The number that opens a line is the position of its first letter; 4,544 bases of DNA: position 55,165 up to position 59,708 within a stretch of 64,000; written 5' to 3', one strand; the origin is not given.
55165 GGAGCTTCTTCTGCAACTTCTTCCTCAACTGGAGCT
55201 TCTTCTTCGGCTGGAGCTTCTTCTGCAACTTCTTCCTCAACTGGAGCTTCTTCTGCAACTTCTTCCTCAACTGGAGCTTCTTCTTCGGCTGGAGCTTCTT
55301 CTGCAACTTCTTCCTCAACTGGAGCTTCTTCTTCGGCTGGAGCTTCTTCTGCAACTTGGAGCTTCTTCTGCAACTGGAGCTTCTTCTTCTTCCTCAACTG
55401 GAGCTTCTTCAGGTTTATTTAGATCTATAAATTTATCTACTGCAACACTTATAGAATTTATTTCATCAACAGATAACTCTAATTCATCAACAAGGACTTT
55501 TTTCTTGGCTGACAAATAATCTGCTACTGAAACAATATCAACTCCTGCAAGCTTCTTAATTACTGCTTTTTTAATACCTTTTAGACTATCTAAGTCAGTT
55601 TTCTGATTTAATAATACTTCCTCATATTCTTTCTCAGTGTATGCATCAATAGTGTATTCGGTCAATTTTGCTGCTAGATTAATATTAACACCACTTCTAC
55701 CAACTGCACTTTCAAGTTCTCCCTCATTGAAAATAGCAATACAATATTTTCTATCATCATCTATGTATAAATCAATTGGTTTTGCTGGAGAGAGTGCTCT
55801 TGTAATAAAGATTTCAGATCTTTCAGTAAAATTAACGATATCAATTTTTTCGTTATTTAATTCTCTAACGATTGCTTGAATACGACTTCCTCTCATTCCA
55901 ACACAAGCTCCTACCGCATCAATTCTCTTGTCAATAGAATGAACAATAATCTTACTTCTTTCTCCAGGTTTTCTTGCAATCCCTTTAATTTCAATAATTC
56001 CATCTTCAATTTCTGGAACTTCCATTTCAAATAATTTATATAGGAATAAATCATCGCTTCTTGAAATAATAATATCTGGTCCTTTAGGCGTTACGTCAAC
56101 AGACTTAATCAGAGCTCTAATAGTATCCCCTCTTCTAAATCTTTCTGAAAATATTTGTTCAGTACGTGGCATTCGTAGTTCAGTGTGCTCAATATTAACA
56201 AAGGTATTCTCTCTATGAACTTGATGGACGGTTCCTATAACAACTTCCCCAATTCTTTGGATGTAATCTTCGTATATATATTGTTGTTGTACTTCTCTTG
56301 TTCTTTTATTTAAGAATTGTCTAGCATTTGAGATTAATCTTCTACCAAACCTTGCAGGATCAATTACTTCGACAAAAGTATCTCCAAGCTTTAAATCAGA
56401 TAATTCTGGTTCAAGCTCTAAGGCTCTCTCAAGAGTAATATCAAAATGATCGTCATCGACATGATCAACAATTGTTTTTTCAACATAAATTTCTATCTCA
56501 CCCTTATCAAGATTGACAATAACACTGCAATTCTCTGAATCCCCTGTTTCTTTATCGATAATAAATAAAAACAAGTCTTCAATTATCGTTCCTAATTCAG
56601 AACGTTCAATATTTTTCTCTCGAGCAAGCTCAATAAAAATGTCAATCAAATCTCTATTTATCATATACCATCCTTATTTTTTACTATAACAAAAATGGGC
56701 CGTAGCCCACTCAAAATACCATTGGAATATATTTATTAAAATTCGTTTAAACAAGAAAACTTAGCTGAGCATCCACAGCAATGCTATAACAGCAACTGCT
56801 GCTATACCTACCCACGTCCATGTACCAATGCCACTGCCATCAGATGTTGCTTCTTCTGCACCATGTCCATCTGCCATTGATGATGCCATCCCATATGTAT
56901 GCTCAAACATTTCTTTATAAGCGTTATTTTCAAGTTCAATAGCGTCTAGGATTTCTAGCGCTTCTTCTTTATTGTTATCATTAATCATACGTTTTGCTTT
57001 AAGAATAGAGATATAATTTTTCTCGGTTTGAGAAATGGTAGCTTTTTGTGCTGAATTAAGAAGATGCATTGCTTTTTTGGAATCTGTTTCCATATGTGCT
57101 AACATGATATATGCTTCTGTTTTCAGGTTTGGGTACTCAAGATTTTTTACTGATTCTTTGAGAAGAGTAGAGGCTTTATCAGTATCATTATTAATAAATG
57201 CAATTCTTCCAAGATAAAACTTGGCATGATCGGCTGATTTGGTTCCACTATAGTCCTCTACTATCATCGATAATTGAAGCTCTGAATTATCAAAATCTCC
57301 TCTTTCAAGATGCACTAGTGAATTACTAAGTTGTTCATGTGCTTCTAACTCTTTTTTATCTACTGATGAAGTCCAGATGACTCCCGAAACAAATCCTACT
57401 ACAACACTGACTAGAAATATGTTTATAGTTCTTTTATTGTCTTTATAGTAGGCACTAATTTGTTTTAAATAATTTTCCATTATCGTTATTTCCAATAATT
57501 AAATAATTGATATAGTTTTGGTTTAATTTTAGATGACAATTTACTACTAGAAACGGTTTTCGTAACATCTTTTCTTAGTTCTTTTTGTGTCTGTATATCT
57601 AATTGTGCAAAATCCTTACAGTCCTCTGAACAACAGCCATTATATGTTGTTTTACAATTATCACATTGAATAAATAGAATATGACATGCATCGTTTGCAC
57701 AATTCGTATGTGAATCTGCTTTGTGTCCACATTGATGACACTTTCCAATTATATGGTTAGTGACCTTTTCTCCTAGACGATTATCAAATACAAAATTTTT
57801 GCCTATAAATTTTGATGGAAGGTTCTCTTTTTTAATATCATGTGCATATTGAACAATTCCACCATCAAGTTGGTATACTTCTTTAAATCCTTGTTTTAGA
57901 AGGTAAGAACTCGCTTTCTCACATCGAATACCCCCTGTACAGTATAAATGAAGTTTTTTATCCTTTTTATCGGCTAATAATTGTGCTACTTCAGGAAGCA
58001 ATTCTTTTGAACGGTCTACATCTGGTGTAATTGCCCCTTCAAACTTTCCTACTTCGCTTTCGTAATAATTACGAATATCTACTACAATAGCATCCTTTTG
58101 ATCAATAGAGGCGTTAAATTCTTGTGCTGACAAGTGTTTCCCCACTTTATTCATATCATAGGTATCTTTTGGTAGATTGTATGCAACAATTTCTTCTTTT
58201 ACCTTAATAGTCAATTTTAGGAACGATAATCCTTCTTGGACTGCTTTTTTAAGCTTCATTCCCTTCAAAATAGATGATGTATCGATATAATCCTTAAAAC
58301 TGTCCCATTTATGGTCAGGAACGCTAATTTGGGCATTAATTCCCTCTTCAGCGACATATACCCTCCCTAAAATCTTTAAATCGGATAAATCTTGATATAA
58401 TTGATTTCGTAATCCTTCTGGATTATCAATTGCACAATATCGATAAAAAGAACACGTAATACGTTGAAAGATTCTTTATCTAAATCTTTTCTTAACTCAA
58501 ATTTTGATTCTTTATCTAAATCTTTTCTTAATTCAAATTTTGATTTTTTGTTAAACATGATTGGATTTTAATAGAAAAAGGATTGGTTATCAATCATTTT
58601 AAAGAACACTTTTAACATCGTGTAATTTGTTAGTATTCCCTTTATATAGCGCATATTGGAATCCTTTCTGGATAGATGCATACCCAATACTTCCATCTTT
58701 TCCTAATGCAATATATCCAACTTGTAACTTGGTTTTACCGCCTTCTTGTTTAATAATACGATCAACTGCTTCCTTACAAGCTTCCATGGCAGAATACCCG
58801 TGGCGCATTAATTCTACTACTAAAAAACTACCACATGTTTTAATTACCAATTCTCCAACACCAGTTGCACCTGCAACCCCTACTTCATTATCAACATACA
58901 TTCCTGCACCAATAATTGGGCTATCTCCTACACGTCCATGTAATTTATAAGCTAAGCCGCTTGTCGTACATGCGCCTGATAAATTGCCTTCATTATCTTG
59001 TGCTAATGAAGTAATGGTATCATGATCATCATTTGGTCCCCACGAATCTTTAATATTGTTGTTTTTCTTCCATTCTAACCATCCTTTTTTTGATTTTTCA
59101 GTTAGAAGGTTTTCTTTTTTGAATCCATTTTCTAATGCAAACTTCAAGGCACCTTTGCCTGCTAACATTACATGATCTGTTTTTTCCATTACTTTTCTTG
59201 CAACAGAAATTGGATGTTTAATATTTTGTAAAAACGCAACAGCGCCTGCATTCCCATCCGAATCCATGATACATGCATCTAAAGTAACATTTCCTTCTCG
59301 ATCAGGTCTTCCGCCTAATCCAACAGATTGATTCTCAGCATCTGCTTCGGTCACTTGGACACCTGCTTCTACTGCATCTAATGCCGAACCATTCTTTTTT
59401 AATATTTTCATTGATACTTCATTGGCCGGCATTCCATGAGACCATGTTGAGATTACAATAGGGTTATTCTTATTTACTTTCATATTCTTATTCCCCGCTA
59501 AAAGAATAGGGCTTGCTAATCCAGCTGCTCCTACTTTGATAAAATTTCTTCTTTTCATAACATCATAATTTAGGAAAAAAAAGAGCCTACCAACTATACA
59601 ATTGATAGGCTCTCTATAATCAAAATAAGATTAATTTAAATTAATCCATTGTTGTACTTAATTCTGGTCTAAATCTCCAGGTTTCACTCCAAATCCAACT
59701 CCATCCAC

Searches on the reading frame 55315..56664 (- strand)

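Call 36: search_protein_families(library=pfam, proteins=[window:55315-56664:-], max_evalue=0.00001)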
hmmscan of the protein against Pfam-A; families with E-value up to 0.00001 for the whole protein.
window:55315-56664:- (449 aa): 2 families
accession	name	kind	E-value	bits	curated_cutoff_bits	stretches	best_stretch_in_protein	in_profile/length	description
PF13184.12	KH_5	-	9.3e-26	90.2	27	1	233-297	1-65/69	NusA-like KH domain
PF08529.16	NusA_N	-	9.5e-22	77.9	23.8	1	5-127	1-118/119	NusA N-terminal domain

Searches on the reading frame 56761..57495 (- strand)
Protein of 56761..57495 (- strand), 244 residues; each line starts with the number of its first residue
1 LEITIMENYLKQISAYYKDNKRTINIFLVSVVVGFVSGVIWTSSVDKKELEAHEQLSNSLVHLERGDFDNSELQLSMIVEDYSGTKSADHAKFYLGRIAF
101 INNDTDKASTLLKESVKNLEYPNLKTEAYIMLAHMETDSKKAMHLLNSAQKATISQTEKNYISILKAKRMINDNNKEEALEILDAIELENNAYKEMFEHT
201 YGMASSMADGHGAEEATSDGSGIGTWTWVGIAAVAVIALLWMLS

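Call 36: search_protein_families(library=pfam, proteins=[window:56761-57495:-], max_evalue=0.00001)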
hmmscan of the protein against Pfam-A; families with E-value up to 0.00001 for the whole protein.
window:56761-57495:- (244 aa): 1 family
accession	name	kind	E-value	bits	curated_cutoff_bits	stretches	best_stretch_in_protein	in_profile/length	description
PF09976.15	TPR_21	-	1.7e-12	47.9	25.5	1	15-146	2-136/193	Tetratricopeptide repeat-like domain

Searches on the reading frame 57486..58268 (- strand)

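Call 36: search_protein_families(library=pfam, proteins=[window:57486-58268:-], max_evalue=0.00001)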
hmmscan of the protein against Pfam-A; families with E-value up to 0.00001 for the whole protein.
window:57486-58268:- (260 aa): 2 families
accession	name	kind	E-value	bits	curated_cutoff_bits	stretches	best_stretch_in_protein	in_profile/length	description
PF12368.13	Rhodanese_C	-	5.6e-21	75.1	26.9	1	156-218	2-66/66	Rhodanase C-terminal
PF00581.25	Rhodanese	-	2.1e-12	47.8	22.2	1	47-142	1-100/102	Rhodanese-like domain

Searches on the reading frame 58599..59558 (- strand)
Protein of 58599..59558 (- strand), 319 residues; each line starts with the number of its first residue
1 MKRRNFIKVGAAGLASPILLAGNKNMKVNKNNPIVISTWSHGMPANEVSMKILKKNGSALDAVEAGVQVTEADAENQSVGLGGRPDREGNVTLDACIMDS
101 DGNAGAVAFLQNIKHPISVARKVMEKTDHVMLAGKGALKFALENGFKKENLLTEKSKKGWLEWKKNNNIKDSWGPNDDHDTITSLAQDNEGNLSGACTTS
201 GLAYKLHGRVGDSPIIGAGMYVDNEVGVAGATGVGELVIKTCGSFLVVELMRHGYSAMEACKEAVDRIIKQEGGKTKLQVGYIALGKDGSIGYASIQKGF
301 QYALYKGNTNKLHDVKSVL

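Call 36: search_protein_families(library=pfam, proteins=[window:58599-59558:-], max_evalue=0.00001)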
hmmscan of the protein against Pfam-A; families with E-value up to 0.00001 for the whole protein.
window:58599-59558:- (319 aa): 1 family
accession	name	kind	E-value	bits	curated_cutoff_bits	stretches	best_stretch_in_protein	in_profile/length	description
PF01112.23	Asparaginase_2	-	4.7e-68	230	27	1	47-308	31-301/309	Asparaginase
